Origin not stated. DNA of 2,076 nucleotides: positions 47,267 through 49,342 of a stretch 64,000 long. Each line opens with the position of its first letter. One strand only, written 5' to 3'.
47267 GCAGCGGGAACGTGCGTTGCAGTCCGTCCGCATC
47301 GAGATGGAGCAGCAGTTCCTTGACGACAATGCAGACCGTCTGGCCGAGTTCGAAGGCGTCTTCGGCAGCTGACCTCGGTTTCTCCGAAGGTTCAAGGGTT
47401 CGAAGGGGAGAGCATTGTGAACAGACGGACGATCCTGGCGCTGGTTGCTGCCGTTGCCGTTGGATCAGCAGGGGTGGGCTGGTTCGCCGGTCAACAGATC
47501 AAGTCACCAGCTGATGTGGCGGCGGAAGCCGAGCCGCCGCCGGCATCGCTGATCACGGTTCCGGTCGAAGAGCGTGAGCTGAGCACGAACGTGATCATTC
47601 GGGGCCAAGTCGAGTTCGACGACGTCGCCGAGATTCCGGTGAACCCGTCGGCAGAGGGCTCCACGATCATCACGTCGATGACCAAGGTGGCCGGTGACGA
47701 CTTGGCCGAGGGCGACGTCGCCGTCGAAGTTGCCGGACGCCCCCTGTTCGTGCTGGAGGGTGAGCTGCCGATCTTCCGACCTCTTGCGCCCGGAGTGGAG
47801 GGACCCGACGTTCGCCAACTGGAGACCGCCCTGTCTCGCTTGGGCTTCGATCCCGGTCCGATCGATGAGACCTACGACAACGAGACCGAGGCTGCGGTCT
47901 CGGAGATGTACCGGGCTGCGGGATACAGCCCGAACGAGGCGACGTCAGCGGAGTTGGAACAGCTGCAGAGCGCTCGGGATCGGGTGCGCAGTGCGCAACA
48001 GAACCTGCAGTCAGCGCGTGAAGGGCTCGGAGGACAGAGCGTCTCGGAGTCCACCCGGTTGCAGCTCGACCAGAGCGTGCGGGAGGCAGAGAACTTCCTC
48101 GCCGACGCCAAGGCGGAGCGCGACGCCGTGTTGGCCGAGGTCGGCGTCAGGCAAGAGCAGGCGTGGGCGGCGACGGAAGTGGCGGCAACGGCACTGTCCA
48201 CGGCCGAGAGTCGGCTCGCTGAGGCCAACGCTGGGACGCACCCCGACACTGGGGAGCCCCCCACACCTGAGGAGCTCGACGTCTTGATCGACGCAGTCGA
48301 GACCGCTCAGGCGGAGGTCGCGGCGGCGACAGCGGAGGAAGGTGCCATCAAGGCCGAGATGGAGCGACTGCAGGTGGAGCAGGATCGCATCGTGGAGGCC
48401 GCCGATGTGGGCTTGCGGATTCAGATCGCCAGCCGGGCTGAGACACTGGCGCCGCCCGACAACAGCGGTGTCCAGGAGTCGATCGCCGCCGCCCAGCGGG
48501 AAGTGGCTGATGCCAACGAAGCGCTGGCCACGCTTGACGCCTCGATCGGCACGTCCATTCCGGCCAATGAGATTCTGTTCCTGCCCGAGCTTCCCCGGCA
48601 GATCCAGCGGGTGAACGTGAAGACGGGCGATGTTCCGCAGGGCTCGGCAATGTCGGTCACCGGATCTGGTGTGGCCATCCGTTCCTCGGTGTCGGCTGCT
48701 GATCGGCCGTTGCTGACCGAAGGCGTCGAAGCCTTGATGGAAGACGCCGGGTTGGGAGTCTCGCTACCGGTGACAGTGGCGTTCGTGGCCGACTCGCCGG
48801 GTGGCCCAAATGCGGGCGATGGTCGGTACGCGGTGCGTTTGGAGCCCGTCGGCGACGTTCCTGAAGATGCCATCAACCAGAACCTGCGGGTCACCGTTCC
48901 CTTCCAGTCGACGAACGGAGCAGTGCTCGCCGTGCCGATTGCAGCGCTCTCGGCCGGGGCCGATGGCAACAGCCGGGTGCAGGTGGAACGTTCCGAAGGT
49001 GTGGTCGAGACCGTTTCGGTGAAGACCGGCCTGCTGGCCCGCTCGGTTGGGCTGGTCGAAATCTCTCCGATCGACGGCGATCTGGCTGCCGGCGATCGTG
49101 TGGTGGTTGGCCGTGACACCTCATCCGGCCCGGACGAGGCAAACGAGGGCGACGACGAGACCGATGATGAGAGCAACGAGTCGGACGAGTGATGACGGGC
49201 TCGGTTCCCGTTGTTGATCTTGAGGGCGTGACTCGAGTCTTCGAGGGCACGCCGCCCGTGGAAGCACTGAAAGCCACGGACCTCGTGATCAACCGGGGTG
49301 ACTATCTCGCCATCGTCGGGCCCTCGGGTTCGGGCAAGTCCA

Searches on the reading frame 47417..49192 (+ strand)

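Call 46: search_protein_families(library=pfam, proteins=[window:47417-49192:+], max_evalue=0.001)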
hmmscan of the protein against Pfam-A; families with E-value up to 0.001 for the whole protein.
window:47417-49192:+ (591 aa): 1 family
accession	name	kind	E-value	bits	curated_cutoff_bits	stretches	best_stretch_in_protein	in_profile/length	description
PF01471.23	PG_binding_1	-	1.3e-09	38.5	23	1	129-169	2-42/57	Putative peptidoglycan binding domain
